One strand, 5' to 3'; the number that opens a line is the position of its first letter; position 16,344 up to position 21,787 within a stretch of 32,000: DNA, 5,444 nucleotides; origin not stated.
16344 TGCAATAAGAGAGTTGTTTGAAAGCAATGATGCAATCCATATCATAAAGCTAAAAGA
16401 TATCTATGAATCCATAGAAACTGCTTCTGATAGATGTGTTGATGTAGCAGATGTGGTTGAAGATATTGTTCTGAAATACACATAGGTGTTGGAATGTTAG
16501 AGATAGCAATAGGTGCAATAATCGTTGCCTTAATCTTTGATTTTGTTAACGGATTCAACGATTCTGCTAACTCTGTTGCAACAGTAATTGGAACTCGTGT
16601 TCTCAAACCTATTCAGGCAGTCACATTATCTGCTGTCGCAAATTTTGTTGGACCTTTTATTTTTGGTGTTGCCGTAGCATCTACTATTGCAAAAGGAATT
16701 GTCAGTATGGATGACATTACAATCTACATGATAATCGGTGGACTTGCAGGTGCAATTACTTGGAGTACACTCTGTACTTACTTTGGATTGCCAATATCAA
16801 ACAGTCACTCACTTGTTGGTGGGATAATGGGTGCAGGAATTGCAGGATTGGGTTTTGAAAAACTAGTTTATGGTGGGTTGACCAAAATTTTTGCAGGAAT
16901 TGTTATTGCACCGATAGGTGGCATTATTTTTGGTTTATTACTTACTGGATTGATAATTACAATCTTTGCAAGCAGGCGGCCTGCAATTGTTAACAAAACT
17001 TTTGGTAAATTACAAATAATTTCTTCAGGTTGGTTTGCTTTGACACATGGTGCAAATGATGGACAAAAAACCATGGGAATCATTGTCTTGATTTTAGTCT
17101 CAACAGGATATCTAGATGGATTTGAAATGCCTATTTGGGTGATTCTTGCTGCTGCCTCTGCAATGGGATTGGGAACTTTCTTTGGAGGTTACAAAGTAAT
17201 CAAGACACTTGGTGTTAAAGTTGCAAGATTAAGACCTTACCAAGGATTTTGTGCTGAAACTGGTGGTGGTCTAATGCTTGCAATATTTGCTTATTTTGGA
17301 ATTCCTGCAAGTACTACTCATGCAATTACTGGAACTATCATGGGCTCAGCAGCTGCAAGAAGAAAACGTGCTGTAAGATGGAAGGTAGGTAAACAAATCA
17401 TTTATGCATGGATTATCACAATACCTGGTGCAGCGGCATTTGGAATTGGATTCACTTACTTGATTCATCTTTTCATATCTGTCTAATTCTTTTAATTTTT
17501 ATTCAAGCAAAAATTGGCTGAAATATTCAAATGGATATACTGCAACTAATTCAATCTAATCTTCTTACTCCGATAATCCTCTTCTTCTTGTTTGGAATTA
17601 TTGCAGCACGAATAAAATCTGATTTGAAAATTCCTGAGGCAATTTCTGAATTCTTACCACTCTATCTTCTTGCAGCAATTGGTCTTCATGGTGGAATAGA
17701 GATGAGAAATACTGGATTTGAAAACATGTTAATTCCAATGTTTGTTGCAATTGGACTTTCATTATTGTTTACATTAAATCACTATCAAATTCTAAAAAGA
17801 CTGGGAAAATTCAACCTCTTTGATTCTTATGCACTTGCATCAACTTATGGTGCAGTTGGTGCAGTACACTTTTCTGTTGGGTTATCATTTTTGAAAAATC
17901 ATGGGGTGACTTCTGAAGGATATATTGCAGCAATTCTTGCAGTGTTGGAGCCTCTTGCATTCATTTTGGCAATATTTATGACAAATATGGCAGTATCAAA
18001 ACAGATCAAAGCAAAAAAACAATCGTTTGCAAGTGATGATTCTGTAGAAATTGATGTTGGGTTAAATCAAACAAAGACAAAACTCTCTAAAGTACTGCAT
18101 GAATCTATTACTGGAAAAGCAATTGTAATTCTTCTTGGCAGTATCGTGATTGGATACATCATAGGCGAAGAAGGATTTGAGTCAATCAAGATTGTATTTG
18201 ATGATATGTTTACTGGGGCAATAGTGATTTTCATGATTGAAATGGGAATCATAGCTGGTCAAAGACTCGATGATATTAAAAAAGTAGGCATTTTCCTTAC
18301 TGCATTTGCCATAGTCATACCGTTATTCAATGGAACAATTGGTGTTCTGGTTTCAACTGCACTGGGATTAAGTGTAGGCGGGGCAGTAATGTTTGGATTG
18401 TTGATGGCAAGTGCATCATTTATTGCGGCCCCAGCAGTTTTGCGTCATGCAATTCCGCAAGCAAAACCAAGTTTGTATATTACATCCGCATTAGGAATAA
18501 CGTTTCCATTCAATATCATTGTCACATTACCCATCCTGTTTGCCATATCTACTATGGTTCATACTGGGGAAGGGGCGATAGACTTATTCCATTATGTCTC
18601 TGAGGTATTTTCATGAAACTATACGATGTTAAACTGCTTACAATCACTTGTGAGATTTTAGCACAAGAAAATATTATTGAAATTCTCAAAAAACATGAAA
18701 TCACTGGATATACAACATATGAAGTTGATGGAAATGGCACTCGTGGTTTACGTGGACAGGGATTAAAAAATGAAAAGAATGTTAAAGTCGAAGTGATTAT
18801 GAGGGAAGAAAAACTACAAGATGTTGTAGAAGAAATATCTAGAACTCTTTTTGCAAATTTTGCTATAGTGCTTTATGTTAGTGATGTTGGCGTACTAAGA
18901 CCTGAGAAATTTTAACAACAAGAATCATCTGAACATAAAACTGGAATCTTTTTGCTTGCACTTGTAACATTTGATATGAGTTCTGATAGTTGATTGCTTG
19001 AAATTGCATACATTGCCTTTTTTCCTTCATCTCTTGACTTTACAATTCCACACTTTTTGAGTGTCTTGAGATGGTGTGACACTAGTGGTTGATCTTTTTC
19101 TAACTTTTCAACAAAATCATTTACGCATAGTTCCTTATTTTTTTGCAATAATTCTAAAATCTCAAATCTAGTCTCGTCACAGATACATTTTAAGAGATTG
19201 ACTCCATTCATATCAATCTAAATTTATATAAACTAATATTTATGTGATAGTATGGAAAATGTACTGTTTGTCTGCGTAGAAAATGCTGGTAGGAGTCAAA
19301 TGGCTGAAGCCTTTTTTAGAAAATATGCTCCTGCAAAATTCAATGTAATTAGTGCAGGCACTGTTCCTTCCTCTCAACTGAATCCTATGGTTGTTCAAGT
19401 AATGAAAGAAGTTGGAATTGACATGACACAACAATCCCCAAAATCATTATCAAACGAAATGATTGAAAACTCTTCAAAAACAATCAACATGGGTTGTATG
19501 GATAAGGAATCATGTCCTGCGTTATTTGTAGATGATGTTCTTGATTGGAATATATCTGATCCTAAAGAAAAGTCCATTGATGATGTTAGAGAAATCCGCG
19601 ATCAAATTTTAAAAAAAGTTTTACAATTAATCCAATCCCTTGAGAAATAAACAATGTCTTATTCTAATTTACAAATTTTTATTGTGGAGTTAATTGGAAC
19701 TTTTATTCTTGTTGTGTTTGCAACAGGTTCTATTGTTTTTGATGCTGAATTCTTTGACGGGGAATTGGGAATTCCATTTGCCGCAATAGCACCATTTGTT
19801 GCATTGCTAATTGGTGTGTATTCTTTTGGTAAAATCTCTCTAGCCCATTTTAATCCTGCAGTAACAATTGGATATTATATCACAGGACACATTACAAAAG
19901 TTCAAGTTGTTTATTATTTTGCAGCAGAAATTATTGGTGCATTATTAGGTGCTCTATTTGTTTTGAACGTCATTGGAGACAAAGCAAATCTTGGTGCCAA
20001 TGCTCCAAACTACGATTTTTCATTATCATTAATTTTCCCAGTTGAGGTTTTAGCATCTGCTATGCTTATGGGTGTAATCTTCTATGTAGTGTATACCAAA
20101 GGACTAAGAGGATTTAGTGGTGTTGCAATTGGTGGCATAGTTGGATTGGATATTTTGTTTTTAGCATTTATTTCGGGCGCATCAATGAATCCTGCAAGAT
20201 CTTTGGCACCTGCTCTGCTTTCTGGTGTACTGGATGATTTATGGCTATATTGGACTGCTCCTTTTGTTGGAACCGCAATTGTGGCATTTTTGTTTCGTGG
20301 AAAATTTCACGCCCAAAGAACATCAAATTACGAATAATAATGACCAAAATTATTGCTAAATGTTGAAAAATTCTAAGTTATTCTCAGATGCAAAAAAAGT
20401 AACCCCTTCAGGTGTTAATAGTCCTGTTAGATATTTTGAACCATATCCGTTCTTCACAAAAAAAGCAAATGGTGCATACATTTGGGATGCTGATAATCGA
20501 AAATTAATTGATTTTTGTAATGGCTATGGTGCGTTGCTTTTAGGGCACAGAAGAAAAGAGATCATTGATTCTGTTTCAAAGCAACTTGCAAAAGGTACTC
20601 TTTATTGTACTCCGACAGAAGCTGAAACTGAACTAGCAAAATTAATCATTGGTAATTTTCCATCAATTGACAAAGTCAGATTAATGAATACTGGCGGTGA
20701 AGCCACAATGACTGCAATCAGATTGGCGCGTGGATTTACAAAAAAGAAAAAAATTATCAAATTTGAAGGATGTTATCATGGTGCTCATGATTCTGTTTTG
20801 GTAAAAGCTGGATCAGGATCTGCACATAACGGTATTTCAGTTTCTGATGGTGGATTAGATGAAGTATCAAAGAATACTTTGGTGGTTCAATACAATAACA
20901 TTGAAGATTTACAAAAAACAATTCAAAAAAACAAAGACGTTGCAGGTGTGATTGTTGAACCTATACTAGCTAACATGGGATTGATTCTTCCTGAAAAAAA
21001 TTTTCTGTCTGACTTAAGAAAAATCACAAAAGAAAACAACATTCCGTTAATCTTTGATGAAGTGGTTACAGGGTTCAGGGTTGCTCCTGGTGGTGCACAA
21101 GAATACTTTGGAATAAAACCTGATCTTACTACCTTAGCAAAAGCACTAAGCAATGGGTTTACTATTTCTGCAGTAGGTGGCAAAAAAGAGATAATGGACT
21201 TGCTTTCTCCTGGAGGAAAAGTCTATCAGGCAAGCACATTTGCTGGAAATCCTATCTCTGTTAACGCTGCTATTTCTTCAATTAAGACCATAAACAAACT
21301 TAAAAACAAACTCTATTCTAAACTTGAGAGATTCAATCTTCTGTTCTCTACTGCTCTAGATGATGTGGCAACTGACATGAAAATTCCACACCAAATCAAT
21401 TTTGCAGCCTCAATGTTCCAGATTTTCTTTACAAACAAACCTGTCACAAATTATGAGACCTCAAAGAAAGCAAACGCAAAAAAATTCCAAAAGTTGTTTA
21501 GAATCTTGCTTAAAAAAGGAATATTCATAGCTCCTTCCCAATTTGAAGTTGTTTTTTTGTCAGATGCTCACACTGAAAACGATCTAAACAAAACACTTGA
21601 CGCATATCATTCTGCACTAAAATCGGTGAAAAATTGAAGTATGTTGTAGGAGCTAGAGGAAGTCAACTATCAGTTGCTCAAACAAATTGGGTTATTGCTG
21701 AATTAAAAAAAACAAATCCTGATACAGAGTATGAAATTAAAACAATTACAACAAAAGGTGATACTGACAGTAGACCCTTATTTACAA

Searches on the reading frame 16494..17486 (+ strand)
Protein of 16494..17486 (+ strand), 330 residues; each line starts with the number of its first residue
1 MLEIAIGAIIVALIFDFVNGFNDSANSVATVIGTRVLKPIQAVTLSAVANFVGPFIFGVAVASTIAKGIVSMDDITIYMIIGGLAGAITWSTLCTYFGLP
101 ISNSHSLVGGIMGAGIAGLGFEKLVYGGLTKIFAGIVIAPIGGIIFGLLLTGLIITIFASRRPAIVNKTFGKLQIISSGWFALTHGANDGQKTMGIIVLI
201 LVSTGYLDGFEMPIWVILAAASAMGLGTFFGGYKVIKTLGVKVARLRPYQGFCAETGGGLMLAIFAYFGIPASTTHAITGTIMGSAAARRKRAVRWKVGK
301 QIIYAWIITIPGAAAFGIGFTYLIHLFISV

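Call 98: search_protein_families(library=pfam, proteins=[window:16494-17486:+], max_evalue=0.00001)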
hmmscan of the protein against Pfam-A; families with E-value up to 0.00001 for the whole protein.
window:16494-17486:+ (330 aa): 1 family
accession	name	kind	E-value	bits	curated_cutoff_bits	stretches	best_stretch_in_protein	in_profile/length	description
PF01384.25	PHO4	-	1e-85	288.3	33.7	1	19-316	1-349/350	Phosphate transporter family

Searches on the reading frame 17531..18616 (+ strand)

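Call 98: search_protein_families(library=pfam, proteins=[window:17531-18616:+], max_evalue=0.00001)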
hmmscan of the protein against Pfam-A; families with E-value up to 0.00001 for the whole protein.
window:17531-18616:+ (361 aa): 1 family
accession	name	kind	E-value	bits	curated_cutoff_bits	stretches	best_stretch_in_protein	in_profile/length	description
PF05982.17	Sbt_1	-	1.2e-104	350.4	27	1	14-339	1-306/308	Na+-dependent bicarbonate transporter superfamily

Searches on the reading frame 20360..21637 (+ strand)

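Call 98: search_protein_families(library=pfam, proteins=[window:20360-21637:+], max_evalue=0.00001)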
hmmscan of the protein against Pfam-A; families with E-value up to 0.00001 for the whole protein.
window:20360-21637:+ (425 aa): 1 family
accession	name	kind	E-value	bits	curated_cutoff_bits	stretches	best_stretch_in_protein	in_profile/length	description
PF00202.27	Aminotran_3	-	2.1e-74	251.1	30.5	1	29-404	9-385/403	Aminotransferase class-III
